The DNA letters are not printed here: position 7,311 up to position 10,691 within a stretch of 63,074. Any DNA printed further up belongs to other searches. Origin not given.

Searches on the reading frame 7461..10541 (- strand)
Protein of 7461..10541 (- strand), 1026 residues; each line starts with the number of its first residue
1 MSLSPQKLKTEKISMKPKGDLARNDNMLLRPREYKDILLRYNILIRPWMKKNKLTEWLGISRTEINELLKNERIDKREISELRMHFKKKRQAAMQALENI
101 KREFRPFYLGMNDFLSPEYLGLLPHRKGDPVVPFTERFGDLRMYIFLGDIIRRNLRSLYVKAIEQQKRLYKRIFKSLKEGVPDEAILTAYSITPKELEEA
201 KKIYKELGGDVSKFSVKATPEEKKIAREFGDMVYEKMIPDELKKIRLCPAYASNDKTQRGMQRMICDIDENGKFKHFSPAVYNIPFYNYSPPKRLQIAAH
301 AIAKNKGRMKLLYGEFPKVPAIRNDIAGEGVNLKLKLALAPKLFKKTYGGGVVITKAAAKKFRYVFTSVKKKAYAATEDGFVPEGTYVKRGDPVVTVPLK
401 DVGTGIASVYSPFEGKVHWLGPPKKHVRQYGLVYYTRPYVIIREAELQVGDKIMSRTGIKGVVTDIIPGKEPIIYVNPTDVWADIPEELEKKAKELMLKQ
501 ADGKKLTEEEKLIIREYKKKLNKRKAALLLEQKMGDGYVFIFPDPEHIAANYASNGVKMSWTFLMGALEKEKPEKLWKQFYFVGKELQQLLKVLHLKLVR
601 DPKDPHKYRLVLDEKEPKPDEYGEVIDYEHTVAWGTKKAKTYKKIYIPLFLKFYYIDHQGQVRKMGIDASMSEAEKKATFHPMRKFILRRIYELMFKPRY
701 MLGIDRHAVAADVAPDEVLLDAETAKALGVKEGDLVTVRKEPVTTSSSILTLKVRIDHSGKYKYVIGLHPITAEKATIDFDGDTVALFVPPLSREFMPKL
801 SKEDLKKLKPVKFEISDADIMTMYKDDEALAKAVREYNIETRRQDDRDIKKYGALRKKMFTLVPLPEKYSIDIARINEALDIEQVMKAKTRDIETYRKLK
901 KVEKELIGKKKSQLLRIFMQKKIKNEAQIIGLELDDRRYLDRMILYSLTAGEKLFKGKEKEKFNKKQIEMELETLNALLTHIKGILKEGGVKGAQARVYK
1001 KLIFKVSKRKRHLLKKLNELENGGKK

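Call 6: search_protein_families(library=pfam, proteins=[window:7461-10541:-], max_evalue=0.01)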
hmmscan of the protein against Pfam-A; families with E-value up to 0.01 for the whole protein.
window:7461-10541:- (1026 aa): 3 families
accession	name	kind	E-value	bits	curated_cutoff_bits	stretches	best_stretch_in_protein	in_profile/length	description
PF00562.33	RNA_pol_Rpb2_6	-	0.00098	18.8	23.4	0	443-469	217-243/373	RNA polymerase Rpb2, domain 6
PF00623.25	RNA_pol_Rpb1_2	-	0.0017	19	25.3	1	730-790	95-151/166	RNA polymerase Rpb1, domain 2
PF01568.27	Molydop_binding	-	0.0032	17.9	26.8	0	711-739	25-53/110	Molydopterin dinucleotide binding domain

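Call 9: search_protein_families(library=phrogs, proteins=[window:7461-10541:-], max_evalue=0.01)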
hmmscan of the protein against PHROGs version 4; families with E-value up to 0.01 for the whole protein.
window:7461-10541:- (1026 aa): 0 families

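Call 10: search_dna_similar(query=window:7461-10541:-, collection=phages, mode=protein, max_evalue=0.001)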
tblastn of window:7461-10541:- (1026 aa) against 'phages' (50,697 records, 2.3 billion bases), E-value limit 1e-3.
No match.

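Call 11: find_homologous_proteins(query=window:7461-10541:-, max_evalue=0.001)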
Query window:7461-10541:- (1026 aa): 6 proteins with E <= 0.001 among 8000 candidates.
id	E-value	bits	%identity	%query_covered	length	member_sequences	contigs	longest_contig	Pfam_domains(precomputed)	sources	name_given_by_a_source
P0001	0.0e+0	2281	100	100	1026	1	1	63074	-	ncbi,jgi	ncbi:MAG: hypothetical protein Q6363_007785 [Candidatus Njordarchaeota archaeon]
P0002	1.8e-260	885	44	93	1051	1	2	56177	-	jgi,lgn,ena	-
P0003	3.9e-215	735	45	73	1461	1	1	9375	PF14528.12,PF14890.12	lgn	-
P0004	9.6e-213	727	43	92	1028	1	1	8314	-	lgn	-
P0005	1.2e-204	700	41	88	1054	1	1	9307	-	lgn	-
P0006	5.7e-109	384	35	70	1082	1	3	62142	-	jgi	jgi:hypothetical protein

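Call 16: find_encoding_contigs(protein=P0002, flank=10000, max_places=3)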
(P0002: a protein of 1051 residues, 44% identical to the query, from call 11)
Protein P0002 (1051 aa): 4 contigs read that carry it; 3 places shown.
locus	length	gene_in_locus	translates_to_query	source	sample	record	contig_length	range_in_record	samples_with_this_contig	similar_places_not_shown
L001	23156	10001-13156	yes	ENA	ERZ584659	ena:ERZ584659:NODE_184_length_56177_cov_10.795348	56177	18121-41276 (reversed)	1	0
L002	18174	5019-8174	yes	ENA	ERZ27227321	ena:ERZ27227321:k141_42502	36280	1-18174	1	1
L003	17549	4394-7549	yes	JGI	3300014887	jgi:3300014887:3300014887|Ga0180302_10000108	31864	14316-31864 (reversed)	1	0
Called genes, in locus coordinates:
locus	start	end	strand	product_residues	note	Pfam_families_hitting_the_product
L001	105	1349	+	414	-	-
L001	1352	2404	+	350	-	-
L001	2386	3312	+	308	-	-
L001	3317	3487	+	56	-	-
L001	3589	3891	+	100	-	-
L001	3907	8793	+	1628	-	PF13385:Laminin_G_3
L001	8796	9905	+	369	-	-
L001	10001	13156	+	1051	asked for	-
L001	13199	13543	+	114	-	-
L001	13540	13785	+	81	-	-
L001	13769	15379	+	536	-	-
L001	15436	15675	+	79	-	-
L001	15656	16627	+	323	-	PF04104:DNA_primase_lrg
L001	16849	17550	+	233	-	-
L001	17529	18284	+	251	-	-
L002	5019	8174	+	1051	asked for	-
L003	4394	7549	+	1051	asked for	-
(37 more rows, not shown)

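Call 17: find_encoding_contigs(protein=P0006, flank=10000, max_places=3)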
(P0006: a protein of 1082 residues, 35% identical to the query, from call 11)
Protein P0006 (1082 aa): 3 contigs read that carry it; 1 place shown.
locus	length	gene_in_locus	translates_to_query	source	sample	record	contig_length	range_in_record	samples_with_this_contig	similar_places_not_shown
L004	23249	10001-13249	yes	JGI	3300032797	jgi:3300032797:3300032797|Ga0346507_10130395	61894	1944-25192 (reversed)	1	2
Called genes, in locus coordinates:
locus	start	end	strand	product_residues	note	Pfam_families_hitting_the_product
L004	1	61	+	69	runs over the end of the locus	-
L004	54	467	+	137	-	-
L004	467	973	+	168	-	-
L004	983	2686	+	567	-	-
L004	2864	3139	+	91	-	-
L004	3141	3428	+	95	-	-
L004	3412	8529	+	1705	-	-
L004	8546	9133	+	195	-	-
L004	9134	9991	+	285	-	-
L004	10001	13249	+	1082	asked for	-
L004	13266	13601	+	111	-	-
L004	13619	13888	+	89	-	-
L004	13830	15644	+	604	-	-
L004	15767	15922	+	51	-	-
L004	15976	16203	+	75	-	-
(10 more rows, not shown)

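Call 36: search_solved_structures(query=A1, max_evalue=1)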
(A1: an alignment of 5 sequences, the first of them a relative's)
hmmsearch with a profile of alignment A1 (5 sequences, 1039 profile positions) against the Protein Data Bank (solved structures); distinct sequences matched with E-value up to 1: 74 (the best 60 are shown).
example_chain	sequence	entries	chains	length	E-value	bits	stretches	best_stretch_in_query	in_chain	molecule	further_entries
8hyj_A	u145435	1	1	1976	0.00019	22.6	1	737-798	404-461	DNA-directed RNA polymerase V subunit 1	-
8him_A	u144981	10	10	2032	0.00052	21.2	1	737-798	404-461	DNA-directed RNA polymerase V largest subunit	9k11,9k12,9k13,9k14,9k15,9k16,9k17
8hil_A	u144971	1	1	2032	0.00052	21.2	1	737-798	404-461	DNA-directed RNA polymerase V largest subunit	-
8h2n_A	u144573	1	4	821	0.0044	18.1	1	725-794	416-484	Tape tail measure protein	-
8h2m_A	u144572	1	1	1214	0.0065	17.5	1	725-794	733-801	Tape tail measure protein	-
6j9e_D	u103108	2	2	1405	0.015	16.4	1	699-797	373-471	DNA-directed RNA polymerase subunit beta'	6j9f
5tjg_D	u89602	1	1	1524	0.029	15.4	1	699-799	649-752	DNA-directed RNA polymerase subunit beta'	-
1l9u_D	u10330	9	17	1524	0.073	14.1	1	737-799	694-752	RNA POLYMERASE, BETA-PRIME SUBUNIT | DNA-directed RNA polymerase beta' chain | DNA-directed RNA polymerase subunit beta'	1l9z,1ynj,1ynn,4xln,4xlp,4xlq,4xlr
2gho_D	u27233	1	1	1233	0.078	14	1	737-799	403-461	DNA-directed RNA polymerase subunit beta',DNA-directed RNA polymerase subunit beta'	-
1hqm_D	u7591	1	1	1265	0.08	13.9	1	737-799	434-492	DNA-directed RNA polymerase subunit beta'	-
1i6v_D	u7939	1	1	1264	0.082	13.9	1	737-799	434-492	DNA-DIRECTED RNA POLYMERASE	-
8xx4_B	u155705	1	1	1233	0.082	13.9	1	388-479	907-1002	DNA-directed RNA polymerase subunit beta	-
8xx5_B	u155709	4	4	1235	0.082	13.9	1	388-479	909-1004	DNA-directed RNA polymerase subunit beta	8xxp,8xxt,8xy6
8y0e_B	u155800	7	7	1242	0.083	13.9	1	388-479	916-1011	DNA-directed RNA polymerase subunit beta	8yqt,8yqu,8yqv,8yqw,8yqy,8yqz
8q3b_B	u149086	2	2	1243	0.084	13.9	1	388-479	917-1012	DNA-directed RNA polymerase RPB2 homolog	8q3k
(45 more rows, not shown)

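Call 62: find_encoding_contigs(protein=P0004, flank=10000, max_places=2)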
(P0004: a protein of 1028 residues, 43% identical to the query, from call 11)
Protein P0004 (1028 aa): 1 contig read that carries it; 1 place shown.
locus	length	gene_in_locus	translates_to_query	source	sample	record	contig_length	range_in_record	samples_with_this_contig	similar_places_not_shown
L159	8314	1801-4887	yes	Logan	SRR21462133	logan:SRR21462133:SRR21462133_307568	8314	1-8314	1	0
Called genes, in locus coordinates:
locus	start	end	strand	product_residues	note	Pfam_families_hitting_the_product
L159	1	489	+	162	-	?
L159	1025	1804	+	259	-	-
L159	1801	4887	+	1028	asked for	-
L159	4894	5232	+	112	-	-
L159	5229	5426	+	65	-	-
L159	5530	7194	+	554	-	-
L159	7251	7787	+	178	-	-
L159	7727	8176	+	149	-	-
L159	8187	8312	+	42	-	?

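Call 63: find_encoding_contigs(protein=P0005, flank=10000, max_places=2)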
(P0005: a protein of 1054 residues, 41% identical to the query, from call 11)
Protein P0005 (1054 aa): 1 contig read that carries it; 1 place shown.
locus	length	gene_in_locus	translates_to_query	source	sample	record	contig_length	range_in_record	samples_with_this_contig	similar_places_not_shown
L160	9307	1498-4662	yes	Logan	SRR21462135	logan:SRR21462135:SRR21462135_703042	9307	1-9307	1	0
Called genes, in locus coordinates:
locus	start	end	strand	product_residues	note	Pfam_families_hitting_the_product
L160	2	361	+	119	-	?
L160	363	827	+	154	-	-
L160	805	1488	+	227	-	-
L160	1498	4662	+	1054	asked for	-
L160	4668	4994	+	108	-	-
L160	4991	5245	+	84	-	-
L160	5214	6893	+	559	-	-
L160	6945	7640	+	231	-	-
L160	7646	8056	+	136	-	-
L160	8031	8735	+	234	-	-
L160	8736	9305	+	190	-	?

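Call 64: find_encoding_contigs(protein=P0003, flank=10000, max_places=2)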
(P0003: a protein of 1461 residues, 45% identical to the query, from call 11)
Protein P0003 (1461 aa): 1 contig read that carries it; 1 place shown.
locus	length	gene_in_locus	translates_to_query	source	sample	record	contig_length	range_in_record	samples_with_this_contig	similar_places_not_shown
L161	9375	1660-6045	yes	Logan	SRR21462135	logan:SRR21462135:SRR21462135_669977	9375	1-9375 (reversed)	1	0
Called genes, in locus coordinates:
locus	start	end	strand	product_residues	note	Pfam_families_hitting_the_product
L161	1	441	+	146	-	?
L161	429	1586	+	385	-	-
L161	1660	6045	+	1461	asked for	PF14528:LAGLIDADG_3 (faint), PF14890:Intein_splicing (faint)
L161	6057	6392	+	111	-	-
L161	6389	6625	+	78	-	-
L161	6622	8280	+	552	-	-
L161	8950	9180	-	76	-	-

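Call 77: find_related_loci(query=A1, collection=viral_contigs, flank=10000)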
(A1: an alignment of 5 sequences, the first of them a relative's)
Query A1 (1026 aa) in viral_contigs; peptide patterns used: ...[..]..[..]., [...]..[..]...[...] (x = any residue, [..] = any of these).
21 stretches matched a pattern, but none encodes a relative of the query by tblastn (E <= 1e-3).

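Call 80: predict_structure(alignment_id=A1)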
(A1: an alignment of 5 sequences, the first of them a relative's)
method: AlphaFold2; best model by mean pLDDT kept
length: 1026 residues; sequences in the alignment: 5
mean_pLDDT: 51.5   pTM: 0.30
mean pLDDT of the five models: 51.5, 51.2, 51.2, 50.0, 47.2
residues with pLDDT >= 90: 0; 70-90: 216; 50-70: 286; < 50: 524
segments of 3 or more residues with pLDDT < 50: 1-32, 100-113, 117-144, 248-264, 267-352, 361-368, 402-404, 448-465, 470-472, 476-485, 523-584, 604-608, 635-637, 654-666, 695-713, 740-748, 760-766, 770-787, 792-854, 856-858, 860-878, 880-891, 905-912, 917-963, 1023-1026
pLDDT, mean of each block of 10 residues (from residue 1): 22 25 29 58 67 55 60 60 70 58 42 49 33 27 51 64 75 83 81 77 80 77 71 67 58 30 46 42 25 27 25 21 23 42 39 53 49 81 76 71 54 70 72 75 52 43 49 46 49 76 74 68 42 32 25 27 34 37 53 69 48 75 76 58 78 48 49 67 60 43 30 56 58 62 42 63 47 39 42 35 31 25 28 36 42 48 41 46 41 49 46 47 40 41 42 37 56 73 68 61 75 74 46
secondary structure, 60 per line:
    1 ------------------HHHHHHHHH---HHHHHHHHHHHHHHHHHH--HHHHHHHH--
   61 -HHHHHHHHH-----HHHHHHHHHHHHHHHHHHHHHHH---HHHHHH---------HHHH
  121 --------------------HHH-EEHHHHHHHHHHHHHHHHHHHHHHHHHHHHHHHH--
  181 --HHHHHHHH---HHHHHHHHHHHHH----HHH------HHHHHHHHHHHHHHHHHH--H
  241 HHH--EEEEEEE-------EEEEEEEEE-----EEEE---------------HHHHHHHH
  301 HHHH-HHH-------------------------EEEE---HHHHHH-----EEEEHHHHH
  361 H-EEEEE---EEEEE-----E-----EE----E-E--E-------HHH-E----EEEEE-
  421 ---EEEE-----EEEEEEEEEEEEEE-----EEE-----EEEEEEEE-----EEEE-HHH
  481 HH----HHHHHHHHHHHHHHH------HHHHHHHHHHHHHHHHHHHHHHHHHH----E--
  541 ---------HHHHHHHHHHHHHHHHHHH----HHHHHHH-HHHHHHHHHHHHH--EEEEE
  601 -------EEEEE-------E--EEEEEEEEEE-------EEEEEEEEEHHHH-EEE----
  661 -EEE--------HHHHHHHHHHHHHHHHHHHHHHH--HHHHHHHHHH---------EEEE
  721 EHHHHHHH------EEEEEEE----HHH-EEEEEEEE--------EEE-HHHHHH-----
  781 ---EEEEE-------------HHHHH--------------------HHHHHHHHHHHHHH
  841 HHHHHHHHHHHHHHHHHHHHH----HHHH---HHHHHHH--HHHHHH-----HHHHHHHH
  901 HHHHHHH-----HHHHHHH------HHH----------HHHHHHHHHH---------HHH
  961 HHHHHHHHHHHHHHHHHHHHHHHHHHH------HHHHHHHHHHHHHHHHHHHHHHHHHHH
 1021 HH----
elements in order (helices of 4 or more, strands of 3 or more residues): H19-27 H31-48 H51-58 H62-70 H76-98 H102-107 H117-120 H147-178 H183-190 H194-206 H220-237 H240-243 E246-252 E260-268 E274-277 H293-304 E334-337 H341-346 E352-355 H356-361 E363-367 E371-375 E415-419 E424-427 E433-446 E452-454 E460-467 E473-476 H478-482 H487-501 H508-533 H550-568 H573-579 H581-593 E596-600 E608-612 E623-632 E640-648 H649-652 E654-656 E662-664 H673-695 H698-707 E717-721 H722-728 E735-741 E750-757 E766-768 H770-775 E784-788 H802-806 H827-861 H866-869 H873-879 H882-887 H893-907 H913-919 H939-948 H958-987 H994-1022

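Call 81: search_protein_families(library=pfam, alignment_id=A1, max_evalue=0.05)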
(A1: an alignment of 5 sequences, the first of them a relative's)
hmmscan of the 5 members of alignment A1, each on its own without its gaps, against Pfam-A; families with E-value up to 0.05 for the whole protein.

A. member 1, P0001 (1026 aa): 3 families
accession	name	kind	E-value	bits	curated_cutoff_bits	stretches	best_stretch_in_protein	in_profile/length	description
PF00562.33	RNA_pol_Rpb2_6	-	0.00098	18.8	23.4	1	443-469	217-243/373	RNA polymerase Rpb2, domain 6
PF00623.25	RNA_pol_Rpb1_2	-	0.0017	19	25.3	1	730-790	95-151/166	RNA polymerase Rpb1, domain 2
PF01568.27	Molydop_binding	-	0.0032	17.9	26.8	1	711-739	25-53/110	Molydopterin dinucleotide binding domain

B. families by the number of members that match (of 5 scanned): 4 families
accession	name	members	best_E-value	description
PF00562.33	RNA_pol_Rpb2_6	4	0.00032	RNA polymerase Rpb2, domain 6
PF00623.25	RNA_pol_Rpb1_2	3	0.0017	RNA polymerase Rpb1, domain 2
PF01568.27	Molydop_binding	1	0.0032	Molydopterin dinucleotide binding domain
PF00379.29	Chitin_bind_4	1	0.027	Insect cuticle protein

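Call 83: list_cluster_members(proteins=[P0001])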
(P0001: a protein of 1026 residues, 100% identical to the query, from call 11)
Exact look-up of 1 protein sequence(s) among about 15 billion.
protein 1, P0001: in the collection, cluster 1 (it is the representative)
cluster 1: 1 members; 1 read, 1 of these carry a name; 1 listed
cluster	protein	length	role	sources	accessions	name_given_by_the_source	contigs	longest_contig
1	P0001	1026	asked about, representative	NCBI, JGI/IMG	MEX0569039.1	MAG: hypothetical protein Q6363_007785 [Candidatus Njordarchaeota archaeon]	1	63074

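Call 84: find_encoding_contigs(protein=P0001, flank=1000, max_places=3)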
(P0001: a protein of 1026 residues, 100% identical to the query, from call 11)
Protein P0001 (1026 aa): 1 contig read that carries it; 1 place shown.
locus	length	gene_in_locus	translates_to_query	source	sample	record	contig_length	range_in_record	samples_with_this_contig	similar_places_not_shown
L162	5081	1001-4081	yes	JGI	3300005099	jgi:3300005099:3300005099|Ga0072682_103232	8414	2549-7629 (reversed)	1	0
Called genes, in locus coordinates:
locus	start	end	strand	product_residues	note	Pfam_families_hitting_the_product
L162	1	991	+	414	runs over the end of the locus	-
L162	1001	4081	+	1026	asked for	-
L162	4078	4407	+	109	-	-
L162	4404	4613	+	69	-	-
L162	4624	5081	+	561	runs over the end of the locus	-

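Call 97: search_protein_representatives(alignment_id=A1)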
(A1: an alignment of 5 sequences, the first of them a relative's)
Query: 5 sequences, 1039 profile positions. Proteins with E-value up to 0.001 (for the whole library): 95; up to 1e-10: 32; up to 1e-30: 15. The best 95 are listed.
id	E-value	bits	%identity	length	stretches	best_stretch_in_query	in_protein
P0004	0.0e+00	1626.7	-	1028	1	1-1034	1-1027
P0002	0.0e+00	1617.0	-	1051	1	1-1039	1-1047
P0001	0.0e+00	1573.5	-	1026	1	1-1039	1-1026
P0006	0.0e+00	1380.1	-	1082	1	2-1023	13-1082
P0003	3.9e-294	995.0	-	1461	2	8-793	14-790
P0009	7.0e-149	514.1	-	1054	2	219-1029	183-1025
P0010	2.4e-117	409.7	-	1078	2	398-926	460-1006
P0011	2.6e-96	340.1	-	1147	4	530-918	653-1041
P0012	6.8e-96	338.7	-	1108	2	385-900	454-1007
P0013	8.3e-92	325.1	-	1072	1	54-907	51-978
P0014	1.4e-86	307.9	-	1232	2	468-960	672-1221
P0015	1.7e-86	307.5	-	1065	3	168-585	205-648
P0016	2.4e-81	290.5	-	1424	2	77-774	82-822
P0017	2.7e-57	210.9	-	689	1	438-908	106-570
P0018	3.8e-33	130.9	-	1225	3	771-963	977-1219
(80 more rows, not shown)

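Call 98: find_encoding_contigs(protein=P0009, flank=10000, max_places=2)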
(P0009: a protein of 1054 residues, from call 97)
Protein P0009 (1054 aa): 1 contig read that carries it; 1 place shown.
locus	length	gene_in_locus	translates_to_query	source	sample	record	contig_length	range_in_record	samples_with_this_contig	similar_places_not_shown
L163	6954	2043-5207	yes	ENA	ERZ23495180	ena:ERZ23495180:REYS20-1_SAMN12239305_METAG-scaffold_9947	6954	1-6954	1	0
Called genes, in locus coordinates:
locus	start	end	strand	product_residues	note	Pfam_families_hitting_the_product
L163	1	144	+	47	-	?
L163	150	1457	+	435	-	-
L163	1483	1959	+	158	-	-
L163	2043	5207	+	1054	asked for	PF00562:RNA_pol_Rpb2_6 (faint)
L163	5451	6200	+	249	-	-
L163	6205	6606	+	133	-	-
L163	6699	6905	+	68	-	-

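Call 99: find_encoding_contigs(protein=P0010, flank=10000, max_places=2)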
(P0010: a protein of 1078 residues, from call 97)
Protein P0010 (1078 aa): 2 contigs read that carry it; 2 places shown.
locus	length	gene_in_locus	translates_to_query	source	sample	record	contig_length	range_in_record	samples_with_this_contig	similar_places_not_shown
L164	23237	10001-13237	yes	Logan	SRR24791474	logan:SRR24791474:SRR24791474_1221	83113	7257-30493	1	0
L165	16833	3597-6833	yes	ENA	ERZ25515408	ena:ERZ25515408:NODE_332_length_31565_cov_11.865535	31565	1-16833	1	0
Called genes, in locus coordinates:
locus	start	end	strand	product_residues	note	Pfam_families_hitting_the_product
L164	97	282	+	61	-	-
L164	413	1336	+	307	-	-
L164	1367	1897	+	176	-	-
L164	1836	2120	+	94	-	-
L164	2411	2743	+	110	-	-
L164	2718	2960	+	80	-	-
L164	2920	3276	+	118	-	-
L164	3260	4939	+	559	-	PF12224:Amidoligase_2 (faint)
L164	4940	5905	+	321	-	PF13522:GATase_6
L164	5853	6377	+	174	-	-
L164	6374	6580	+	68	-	-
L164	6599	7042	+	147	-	PF13298:LigD_N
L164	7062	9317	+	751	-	PF03104:DNA_pol_B_exo1, PF10108:DNA_pol_B_exo2 (faint), PF13482:RNase_H_2, PF00136:DNA_pol_B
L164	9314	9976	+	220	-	PF02732:ERCC4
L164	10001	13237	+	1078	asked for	-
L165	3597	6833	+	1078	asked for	-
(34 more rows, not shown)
